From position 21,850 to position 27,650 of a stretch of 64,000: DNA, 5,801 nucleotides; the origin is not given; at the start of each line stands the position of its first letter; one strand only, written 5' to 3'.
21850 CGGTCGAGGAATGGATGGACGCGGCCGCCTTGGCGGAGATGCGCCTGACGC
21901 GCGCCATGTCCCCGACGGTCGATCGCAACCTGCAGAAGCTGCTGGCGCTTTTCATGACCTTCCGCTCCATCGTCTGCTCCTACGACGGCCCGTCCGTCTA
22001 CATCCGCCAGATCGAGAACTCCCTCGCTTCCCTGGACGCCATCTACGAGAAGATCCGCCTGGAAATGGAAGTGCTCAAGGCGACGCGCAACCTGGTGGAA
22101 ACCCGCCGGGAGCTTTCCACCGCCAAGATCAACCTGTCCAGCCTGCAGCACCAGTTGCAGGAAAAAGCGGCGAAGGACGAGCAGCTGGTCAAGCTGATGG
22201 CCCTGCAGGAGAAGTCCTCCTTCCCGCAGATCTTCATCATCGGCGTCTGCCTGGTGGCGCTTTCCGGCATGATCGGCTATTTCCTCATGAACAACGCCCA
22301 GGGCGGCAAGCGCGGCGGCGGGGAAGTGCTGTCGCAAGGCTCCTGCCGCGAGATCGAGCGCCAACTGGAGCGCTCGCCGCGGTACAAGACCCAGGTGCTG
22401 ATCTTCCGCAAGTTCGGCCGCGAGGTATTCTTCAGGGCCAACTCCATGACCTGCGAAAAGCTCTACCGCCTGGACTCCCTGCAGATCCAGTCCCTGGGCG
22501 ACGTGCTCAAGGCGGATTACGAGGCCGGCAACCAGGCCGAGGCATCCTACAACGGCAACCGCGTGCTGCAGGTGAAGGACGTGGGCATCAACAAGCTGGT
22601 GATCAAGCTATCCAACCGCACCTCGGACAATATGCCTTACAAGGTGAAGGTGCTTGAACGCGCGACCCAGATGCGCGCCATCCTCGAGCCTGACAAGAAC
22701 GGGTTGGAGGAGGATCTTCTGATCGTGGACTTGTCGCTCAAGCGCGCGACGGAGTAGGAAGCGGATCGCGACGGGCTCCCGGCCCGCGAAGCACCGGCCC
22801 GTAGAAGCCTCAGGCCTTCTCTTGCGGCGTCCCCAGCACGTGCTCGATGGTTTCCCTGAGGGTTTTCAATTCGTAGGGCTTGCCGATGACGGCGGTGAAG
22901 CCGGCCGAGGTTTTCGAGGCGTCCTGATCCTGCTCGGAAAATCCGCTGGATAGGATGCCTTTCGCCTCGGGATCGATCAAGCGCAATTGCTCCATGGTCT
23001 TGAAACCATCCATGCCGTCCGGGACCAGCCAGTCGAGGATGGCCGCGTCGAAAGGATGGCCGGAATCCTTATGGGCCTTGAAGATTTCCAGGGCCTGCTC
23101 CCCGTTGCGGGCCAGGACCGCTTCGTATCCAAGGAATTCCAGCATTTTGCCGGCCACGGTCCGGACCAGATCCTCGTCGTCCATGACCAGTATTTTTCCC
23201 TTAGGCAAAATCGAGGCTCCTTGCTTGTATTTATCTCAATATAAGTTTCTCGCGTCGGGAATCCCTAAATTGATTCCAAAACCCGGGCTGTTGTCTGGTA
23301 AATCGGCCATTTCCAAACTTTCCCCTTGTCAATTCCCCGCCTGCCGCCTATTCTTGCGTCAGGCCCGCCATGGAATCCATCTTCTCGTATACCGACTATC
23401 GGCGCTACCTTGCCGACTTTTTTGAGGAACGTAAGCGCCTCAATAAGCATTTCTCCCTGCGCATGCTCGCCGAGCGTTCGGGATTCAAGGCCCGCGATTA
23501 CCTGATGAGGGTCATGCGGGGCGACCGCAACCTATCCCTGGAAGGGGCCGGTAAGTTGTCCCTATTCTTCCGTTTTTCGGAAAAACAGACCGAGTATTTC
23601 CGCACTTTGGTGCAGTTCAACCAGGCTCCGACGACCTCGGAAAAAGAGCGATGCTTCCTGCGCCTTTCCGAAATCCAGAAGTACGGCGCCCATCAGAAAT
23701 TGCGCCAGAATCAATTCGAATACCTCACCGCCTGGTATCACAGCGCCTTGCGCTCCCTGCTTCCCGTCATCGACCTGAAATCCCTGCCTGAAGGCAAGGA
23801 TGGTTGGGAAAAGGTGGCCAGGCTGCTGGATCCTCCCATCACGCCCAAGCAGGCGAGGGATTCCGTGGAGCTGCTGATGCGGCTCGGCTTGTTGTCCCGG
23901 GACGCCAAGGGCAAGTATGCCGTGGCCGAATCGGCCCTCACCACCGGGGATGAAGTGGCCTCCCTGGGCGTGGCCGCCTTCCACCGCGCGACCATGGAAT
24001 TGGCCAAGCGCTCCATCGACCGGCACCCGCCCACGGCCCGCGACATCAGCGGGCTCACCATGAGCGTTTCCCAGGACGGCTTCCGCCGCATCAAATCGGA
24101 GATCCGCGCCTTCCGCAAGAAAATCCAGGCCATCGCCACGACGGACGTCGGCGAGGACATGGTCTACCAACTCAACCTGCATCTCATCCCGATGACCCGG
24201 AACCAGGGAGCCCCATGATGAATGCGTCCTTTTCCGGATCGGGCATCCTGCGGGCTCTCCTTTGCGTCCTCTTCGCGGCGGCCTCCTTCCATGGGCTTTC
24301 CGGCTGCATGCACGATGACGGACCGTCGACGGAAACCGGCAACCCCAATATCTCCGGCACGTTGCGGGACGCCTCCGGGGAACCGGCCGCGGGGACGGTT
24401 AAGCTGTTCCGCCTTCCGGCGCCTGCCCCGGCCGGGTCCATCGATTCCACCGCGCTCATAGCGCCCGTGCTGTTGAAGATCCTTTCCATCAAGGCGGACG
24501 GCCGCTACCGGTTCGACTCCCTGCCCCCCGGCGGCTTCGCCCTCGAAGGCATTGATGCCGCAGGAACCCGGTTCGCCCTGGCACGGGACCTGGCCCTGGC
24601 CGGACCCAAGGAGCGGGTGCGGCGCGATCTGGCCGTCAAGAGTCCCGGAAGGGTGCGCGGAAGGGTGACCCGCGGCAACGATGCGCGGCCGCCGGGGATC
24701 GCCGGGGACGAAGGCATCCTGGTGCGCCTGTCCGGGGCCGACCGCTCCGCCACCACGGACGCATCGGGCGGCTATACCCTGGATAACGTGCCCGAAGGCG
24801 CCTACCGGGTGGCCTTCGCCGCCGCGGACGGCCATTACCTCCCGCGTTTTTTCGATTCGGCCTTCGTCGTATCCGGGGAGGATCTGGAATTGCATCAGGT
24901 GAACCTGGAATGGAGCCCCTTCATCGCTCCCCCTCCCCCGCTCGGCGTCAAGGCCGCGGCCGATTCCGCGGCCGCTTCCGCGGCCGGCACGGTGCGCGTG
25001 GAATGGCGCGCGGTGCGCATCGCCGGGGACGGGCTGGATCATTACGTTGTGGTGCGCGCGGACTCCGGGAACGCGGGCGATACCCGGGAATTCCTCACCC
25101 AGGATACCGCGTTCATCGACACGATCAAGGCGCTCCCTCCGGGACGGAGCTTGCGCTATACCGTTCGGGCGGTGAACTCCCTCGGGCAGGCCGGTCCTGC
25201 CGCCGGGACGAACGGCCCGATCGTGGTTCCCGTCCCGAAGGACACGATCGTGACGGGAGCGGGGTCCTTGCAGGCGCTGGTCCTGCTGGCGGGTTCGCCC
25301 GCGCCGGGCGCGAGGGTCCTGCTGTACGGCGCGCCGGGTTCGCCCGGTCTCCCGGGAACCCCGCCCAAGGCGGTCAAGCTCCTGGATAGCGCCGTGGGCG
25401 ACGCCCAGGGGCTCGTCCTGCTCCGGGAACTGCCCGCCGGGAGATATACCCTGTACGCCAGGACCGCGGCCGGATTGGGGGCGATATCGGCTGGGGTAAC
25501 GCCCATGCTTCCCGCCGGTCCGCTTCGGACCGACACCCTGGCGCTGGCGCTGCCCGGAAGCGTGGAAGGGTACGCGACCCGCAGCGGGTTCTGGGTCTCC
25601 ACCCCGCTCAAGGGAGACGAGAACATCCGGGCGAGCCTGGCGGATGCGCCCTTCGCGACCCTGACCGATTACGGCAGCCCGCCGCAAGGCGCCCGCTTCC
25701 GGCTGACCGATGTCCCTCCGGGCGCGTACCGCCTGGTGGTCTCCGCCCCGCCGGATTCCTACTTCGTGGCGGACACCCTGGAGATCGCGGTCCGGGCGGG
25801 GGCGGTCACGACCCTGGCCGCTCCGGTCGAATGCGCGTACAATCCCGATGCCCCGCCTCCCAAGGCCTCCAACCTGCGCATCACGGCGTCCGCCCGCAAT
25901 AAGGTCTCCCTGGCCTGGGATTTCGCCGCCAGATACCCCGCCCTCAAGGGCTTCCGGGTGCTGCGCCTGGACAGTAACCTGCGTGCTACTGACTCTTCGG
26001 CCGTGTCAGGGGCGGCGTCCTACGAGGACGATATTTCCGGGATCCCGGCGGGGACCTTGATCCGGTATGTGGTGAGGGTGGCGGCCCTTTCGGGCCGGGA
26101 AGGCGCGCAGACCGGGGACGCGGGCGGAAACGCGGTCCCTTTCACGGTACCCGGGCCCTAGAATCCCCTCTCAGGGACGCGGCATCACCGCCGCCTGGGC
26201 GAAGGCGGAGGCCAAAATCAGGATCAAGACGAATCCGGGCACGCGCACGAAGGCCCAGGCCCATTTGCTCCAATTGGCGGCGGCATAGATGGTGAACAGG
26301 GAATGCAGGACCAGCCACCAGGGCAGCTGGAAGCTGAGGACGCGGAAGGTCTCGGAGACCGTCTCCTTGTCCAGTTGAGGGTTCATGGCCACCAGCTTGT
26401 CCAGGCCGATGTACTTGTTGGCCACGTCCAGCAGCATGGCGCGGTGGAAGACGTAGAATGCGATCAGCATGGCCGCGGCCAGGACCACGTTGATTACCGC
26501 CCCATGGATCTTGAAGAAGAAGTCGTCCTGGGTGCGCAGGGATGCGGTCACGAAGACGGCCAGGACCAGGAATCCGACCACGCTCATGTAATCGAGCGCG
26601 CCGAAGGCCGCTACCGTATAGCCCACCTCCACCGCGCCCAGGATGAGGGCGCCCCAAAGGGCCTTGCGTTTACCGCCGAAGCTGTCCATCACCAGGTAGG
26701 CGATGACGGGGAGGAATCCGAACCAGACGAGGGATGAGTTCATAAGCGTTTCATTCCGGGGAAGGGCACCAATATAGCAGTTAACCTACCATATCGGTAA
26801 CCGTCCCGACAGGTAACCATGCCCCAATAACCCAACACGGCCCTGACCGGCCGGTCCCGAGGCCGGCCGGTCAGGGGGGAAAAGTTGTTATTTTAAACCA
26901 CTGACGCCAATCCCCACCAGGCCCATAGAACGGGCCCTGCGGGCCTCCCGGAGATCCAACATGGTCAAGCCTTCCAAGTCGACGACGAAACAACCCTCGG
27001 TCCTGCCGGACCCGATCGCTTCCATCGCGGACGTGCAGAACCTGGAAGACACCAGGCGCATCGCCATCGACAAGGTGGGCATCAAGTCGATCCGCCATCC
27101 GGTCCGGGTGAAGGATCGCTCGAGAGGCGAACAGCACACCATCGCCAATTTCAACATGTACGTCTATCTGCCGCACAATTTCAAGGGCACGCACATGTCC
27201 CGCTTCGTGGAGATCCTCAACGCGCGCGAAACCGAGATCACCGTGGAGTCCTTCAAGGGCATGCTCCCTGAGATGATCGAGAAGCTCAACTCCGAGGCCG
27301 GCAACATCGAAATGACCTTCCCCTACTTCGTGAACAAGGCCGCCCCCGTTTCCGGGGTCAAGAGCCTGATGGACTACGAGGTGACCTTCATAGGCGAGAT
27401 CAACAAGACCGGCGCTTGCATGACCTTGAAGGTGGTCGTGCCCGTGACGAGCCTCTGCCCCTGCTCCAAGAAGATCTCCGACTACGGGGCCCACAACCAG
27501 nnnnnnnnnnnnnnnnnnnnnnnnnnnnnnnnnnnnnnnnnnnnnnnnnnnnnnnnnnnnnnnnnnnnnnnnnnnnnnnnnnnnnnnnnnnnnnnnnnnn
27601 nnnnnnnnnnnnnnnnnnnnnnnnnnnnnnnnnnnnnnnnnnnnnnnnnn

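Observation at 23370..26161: DUF4423/TIGR02147-like HTH protein translationally coupled to a large CarboxypepD_reg/FN3 lipoprotein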

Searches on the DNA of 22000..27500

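Call 62: search_rna_families(source=window, start=22000, end=27500, threshold=evalue, max_evalue=1)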
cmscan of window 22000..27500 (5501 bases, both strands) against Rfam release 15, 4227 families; matches with E-value up to 1: 1.
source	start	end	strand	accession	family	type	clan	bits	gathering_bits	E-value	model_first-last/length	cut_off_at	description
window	26061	26116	+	RF02521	Virus-PTE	Cis-reg;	-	22.8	80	0.21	1-85/85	no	Panicum mosaic virus cap-independent translation enhancer RNA (PTE)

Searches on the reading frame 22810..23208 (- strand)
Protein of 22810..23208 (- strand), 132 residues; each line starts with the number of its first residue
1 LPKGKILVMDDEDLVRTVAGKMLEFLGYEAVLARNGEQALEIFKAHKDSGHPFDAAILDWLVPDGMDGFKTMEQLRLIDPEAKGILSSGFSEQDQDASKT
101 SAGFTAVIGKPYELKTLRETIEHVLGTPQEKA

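Call 51: search_protein_families(library=padloc, proteins=[window:22810-23208:-], max_evalue=0.01)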
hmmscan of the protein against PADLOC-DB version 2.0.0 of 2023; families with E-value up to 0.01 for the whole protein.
window:22810-23208:- (132 aa): 0 families

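Call 81: search_protein_families(library=pfam, proteins=[window:22810-23205:-], max_evalue=0.001)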
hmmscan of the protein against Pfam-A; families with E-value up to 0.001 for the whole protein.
window:22810-23205:- (131 aa): 1 family
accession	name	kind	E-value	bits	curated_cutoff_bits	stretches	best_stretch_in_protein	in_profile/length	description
PF00072.30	Response_reg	-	5.5e-16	59.1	30.2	1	5-120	1-110/111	Response regulator receiver domain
